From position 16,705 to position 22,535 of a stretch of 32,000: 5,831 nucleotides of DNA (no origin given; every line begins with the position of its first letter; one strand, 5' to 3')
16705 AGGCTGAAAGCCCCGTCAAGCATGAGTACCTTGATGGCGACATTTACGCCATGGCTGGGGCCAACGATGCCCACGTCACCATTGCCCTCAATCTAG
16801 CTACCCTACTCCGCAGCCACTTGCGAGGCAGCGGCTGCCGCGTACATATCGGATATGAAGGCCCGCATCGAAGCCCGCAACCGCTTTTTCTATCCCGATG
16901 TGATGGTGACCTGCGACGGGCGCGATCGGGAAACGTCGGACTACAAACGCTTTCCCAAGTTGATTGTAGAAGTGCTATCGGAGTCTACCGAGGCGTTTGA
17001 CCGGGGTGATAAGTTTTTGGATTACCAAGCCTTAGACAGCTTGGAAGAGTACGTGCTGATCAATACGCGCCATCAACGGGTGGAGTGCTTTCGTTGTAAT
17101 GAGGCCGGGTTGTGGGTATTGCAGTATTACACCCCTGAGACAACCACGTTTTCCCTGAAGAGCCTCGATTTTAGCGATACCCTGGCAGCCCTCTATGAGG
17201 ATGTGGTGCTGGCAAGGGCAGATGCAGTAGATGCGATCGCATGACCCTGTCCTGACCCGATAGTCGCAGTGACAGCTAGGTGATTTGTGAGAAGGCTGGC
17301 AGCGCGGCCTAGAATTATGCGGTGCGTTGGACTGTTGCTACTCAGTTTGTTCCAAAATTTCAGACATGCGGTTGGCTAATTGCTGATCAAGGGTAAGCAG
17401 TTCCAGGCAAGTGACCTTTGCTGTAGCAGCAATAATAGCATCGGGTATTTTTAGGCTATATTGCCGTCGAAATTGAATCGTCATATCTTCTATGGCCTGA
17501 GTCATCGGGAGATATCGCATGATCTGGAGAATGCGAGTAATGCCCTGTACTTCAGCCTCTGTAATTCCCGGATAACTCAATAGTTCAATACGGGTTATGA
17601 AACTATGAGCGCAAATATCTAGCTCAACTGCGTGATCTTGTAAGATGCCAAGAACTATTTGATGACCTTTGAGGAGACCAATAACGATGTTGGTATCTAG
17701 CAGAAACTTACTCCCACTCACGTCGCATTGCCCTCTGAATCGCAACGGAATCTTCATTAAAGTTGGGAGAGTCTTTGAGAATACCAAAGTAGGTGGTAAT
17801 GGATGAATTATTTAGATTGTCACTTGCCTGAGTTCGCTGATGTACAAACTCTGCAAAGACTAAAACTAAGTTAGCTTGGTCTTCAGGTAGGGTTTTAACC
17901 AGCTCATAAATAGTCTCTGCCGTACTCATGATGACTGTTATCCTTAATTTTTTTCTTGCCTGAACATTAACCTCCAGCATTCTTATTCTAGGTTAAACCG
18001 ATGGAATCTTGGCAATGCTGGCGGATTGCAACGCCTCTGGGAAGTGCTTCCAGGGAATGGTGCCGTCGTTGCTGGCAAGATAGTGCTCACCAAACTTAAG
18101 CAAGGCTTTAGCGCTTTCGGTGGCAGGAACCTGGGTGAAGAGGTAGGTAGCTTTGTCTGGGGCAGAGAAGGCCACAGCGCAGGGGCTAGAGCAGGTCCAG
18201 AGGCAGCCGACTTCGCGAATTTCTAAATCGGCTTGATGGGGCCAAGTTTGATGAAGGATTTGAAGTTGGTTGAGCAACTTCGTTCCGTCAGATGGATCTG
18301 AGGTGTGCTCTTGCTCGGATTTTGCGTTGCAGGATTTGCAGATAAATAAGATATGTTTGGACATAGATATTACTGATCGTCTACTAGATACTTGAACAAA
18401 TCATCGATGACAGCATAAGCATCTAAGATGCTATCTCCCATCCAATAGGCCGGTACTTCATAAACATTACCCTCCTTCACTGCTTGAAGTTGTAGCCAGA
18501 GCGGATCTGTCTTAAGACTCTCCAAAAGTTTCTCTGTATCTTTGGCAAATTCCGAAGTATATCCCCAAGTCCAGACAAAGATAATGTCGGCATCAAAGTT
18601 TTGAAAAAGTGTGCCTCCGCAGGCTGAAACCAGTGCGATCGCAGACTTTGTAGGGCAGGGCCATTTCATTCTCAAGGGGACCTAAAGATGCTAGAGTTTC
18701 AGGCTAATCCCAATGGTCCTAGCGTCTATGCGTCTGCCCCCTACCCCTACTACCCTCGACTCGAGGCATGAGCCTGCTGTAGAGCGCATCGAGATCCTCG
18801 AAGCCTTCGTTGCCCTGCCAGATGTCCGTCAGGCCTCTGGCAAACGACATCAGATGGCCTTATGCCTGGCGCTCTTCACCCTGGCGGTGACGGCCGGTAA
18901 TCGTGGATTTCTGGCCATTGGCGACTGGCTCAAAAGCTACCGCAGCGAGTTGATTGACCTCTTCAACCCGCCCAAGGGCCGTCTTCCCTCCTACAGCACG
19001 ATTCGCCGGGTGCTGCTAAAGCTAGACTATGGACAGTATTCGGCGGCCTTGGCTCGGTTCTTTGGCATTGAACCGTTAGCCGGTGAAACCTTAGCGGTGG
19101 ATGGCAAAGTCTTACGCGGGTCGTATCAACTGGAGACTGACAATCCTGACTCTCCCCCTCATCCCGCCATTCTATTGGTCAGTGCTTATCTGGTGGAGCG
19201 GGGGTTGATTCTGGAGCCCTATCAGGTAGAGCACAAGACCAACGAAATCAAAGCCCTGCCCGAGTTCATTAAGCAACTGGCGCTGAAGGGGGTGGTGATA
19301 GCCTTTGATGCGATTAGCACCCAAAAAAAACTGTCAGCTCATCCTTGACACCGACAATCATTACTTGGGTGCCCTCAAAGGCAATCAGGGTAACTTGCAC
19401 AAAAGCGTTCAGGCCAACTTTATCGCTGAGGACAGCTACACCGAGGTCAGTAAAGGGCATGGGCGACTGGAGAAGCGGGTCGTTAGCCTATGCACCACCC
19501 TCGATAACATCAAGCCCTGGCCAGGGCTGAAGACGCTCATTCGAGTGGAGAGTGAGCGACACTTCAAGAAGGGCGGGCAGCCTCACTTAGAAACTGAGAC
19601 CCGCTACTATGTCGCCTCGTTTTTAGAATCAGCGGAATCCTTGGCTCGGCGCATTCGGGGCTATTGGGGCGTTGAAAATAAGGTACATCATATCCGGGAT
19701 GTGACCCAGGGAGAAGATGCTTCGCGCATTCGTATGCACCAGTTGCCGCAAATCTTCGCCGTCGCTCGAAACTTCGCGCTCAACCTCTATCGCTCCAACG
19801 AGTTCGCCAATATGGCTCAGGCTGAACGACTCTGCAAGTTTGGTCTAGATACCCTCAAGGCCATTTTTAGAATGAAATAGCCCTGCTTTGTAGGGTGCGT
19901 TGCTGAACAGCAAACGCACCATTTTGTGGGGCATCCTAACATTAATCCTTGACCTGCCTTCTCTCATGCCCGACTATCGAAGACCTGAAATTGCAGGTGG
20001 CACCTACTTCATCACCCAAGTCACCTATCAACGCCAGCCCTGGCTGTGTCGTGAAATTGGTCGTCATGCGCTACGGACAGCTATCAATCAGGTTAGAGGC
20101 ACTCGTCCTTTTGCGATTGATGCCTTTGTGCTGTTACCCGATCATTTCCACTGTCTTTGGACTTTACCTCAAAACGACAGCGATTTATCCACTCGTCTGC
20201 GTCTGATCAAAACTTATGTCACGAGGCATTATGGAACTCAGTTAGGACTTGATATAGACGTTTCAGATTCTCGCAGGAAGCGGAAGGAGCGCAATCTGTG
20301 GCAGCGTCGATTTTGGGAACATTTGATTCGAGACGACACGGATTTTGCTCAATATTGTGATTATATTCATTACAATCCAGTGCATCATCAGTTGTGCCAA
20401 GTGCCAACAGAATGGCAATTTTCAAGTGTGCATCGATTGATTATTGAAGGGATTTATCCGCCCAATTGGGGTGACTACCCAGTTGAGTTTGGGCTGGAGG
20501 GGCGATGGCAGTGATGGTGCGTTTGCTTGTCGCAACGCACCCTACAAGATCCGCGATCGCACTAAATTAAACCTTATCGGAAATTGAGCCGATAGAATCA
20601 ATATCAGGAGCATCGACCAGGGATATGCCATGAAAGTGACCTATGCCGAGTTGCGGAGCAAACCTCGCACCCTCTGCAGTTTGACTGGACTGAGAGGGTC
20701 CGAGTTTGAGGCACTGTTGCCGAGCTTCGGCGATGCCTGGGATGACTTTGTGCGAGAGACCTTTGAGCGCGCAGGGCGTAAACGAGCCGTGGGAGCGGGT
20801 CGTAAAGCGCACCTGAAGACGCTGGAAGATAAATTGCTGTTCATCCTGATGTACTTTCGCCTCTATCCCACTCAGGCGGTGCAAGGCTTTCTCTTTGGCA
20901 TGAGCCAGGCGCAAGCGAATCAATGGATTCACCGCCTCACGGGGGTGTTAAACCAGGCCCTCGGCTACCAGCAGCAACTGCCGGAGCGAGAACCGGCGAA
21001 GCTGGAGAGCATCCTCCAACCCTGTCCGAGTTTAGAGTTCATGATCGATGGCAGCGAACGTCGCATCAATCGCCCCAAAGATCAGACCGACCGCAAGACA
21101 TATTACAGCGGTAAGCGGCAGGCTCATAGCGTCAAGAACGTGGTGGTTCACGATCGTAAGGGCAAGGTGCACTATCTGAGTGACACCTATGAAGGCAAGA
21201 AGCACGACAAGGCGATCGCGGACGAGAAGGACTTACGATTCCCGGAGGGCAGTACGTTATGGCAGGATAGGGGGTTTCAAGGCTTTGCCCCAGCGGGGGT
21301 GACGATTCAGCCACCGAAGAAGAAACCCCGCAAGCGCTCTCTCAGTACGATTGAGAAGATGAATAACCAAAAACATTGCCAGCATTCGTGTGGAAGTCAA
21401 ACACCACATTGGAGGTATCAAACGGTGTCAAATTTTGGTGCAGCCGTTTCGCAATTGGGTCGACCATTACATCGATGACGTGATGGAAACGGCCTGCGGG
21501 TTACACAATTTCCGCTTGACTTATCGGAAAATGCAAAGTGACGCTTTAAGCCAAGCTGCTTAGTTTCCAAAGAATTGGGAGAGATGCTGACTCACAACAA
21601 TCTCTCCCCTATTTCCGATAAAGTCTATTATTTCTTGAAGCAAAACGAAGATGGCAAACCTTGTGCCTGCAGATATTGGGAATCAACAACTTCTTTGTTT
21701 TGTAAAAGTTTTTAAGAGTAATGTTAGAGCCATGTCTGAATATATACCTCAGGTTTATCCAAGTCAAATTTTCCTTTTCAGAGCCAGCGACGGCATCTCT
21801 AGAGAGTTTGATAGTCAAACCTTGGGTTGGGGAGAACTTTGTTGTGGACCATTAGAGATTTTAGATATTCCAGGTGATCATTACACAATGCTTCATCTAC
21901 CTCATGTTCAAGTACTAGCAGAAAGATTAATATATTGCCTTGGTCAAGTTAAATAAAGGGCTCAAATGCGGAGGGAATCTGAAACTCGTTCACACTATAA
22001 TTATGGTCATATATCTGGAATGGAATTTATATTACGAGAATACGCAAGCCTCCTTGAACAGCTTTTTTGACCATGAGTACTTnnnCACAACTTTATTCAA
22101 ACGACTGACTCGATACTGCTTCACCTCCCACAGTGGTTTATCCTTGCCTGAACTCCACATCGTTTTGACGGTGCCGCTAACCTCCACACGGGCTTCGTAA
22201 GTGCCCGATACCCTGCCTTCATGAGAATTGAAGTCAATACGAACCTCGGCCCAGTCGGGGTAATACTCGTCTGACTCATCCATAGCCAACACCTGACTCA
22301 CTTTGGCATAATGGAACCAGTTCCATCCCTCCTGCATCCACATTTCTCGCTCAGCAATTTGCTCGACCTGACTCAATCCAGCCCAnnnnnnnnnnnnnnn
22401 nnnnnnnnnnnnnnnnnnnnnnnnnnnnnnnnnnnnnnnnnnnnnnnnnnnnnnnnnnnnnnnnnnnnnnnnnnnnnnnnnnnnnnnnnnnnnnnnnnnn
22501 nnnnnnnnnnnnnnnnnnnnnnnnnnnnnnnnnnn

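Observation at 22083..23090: Sucrase/ferredoxin-like Cys2His2 [2Fe-2S]-type protein as the third gene of a receptor / binding-protein operon: candidate ferric-siderophore reductase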

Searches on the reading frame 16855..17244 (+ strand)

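Call 94: search_protein_families(library=pfam, proteins=[window:16855-17244:+], max_evalue=0.01)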
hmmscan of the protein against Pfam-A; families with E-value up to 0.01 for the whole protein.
window:16855-17244:+ (129 aa): 1 family
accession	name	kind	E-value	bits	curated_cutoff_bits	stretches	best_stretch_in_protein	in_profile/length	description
PF05685.18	Uma2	-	2.7e-22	79.5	27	1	4-104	63-164/172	Putative restriction endonuclease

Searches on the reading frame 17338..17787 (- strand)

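Call 94: search_protein_families(library=pfam, proteins=[window:17338-17787:-], max_evalue=0.01)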
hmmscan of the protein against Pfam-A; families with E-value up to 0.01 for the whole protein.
window:17338-17787:- (149 aa): 1 family
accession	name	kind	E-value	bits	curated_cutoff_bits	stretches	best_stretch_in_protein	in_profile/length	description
PF01850.27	PIN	-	9.8e-12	46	23.6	1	29-138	2-115/120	PIN domain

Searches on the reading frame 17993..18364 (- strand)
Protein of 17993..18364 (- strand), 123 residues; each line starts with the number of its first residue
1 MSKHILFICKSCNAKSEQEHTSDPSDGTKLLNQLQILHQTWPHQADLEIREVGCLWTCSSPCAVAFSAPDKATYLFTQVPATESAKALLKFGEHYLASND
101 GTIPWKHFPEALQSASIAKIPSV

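Call 94: search_protein_families(library=pfam, proteins=[window:17993-18364:-], max_evalue=0.01)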
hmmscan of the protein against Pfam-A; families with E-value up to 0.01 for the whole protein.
window:17993-18364:- (123 aa): 1 family
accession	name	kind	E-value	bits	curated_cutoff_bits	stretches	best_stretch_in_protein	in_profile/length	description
PF07845.16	DUF1636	-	8.7e-41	139.4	31.6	1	6-122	1-117/117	Protein of unknown function (DUF1636)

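Call 97: search_solved_structures(query=window:17993-18364:-, max_evalue=1)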
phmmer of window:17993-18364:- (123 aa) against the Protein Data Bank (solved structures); distinct sequences matched with E-value up to 1: 3.
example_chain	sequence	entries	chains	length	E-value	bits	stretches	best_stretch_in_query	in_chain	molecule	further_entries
9jn8_A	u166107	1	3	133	1.4e-09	41.2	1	7-121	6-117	ORF378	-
7upp_A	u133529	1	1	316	0.2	15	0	16-101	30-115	DHT03 protein A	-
7upp_B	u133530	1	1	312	0.77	13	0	16-101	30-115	DHT03 protein B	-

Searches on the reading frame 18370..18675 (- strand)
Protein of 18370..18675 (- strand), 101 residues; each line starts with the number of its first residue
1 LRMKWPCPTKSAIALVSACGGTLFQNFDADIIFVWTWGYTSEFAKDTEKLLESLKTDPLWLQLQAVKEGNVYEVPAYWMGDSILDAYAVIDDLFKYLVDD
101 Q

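Call 94: search_protein_families(library=pfam, proteins=[window:18370-18675:-], max_evalue=0.01)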
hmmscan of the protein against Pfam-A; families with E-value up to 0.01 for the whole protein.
window:18370-18675:- (101 aa): 1 family
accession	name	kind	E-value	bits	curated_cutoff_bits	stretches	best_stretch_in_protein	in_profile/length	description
PF01497.23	Peripla_BP_2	-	6.4e-06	26.2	27.5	1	28-76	191-233/235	Periplasmic binding protein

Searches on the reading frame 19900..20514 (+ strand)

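Call 3: search_protein_families(library=pfam, proteins=[window:19900-20514:+], max_evalue=0.01)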
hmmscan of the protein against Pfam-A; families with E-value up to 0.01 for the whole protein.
window:19900-20514:+ (204 aa): 1 family
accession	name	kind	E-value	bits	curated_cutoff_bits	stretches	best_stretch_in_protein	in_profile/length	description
PF01797.21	Y1_Tnp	-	5e-05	23.9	23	1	36-158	7-120/121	Transposase IS200 like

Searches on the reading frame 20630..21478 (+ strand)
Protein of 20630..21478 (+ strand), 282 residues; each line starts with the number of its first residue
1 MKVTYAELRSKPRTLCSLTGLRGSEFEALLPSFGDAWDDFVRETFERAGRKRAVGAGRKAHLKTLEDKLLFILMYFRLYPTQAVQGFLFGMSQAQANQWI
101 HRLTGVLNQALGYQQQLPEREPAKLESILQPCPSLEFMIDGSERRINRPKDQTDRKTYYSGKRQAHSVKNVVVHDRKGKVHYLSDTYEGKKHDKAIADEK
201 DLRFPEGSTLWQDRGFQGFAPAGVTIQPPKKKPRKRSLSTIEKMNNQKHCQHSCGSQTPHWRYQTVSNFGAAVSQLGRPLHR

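Call 3: search_protein_families(library=pfam, proteins=[window:20630-21478:+], max_evalue=0.01)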
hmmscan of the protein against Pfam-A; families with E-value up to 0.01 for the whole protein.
window:20630-21478:+ (282 aa): 3 families
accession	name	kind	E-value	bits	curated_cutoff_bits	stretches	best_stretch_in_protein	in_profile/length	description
PF13359.12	DDE_Tnp_4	-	3.2e-15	56.5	24.8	1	139-252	1-116/158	DDE superfamily endonuclease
PF13613.12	HTH_Tnp_4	-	2.5e-12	46.6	27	1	62-111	3-51/53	Helix-turn-helix of DDE superfamily endonuclease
PF01609.27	DDE_Tnp_1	-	0.0031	17.7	23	1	137-218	7-88/200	Transposase DDE domain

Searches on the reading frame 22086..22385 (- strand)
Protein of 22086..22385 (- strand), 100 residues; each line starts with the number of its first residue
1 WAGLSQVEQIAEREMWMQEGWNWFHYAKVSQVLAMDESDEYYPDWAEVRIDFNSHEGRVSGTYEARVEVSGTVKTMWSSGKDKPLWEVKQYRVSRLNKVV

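Call 60: search_solved_structures(query=A2, max_evalue=10)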
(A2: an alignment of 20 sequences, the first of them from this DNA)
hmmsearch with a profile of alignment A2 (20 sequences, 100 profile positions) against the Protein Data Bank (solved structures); distinct sequences matched with E-value up to 10: 7.
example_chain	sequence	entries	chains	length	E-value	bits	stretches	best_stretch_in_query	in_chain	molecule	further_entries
6qzn_A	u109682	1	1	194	0.47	13.8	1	19-42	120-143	Superoxide dismutase [Mn] 2, mitochondrial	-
6qzn_C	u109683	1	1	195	0.48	13.8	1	19-42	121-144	Superoxide dismutase [Mn] 2, mitochondrial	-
6s0d_A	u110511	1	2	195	0.51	13.7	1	19-42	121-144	Superoxide dismutase [Mn] 2, mitochondrial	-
4x9q_A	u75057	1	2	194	0.51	13.7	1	19-42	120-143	Superoxide dismutase [Mn] 2, mitochondrial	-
3dc5_A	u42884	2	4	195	0.52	13.7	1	19-42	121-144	Superoxide dismutase [Mn] 2 | SUPEROXIDE DISMUTASE [MN] 2, MITOCHONDRIAL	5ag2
6qzm_A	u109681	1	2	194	0.53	13.6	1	19-42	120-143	Superoxide dismutase [Mn] 2, mitochondrial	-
6elk_A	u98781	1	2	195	0.7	13.3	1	19-41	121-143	Superoxide dismutase [Mn] 2, mitochondrial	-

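Call 66: predict_structure(alignment_id=A2)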
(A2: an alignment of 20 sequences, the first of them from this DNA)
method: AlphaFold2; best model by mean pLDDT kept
length: 100 residues; sequences in the alignment: 20
mean_pLDDT: 91.6   pTM: 0.78
mean pLDDT of the five models: 91.6, 91.5, 91.2, 91.0, 90.8
residues with pLDDT >= 90: 75; 70-90: 23; 50-70: 2; < 50: 0
segments of 3 or more residues with pLDDT < 50: none
pLDDT, mean of each block of 10 residues (from residue 1): 85 95 93 92 95 93 97 85 87 94
secondary structure, 60 per line:
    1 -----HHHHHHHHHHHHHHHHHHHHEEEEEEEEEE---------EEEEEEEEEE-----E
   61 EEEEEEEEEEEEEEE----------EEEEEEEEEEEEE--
elements in order: H6-25 E26-35 E45-54 E60-75 E86-98

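Call 70: fold_search(model_id=the predicted structure, library=pdb)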
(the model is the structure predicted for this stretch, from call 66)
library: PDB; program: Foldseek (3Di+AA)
matches with E <= 10: 405; with E <= 0.001: 0
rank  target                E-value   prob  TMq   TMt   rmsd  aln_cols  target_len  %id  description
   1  4o3v_A                1.6e-01  0.63  0.32  0.25   6.4        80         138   14  Crystal structure of a VirB8-like protein of type IV secretion system from Rickettsia typhi (released 2014-03-05)
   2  2obd_A                1.6e-01  0.28  0.28  0.11   8.7       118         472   16  Crystal Structure of Cholesteryl Ester Transfer Protein (released 2007-01-23)
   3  6hjl_C                2.1e-01  0.60  0.34  0.38   8.1       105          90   13  Affimer:BclxL (released 2020-03-18)
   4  4o3v_B                2.2e-01  0.63  0.33  0.26   6.9        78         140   12  Crystal structure of a VirB8-like protein of type IV secretion system from Rickettsia typhi (released 2014-03-05)
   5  6stj_F                3.1e-01  0.75  0.45  0.49   6.0        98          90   13  Selective Affimers Recognize BCL-2 Family Proteins Through Non-Canonical Structural Motifs (released 2020-09-30)
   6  6stj_E                3.1e-01  0.57  0.39  0.43   6.6       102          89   12  Selective Affimers Recognize BCL-2 Family Proteins Through Non-Canonical Structural Motifs (released 2020-09-30)
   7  7ny8_C                3.1e-01  0.41  0.36  0.38   7.4       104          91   14  Affimer K69 - KRAS protein complex (released 2021-07-07)
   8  5ohm_J                3.7e-01  0.44  0.36  0.39   7.6       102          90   15  K33-specific affimer bound to K33 diUb (released 2017-10-04)
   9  9mkb_q5               3.7e-01  0.25  0.23  0.14   7.2        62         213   16  Structure of the bacteriophage T4 portal-neck-tail complex (released 2025-12-24)
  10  5mn2_D                3.9e-01  0.41  0.36  0.40   7.4       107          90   12  Cocrystal structure of Fc gamma receptor IIIa interacting with Affimer G3, a specific binding protein which blocks IgG (released 2017-12-13)
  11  5mn2_C                4.1e-01  0.51  0.38  0.42   7.4       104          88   12  Cocrystal structure of Fc gamma receptor IIIa interacting with Affimer G3, a specific binding protein which blocks IgG (released 2017-12-13)
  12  5a0o_B                5.1e-01  0.28  0.34  0.36   7.3       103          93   14  adhiron raised against p300 (released 2015-07-15)
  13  7dsa_B                6.1e-01  0.09  0.21  0.11  14.8       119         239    8  Crystal structure of actin capping protein in complex with V-1 (space group P62) (released 2021-03-03)
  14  5npg_MODEL_1_A        6.4e-01  0.51  0.30  0.35   5.0        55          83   11  Solution structure of Drosophila melanogaster Loquacious dsRBD1 (released 2017-10-04)
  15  3l6i_A                6.4e-01  0.23  0.32  0.22   6.6        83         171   12  Crystal structure of the uncharacterized lipoprotein yceb from e. coli at the resolution 2.0a. northeast structural ge (released 2010-01-26)
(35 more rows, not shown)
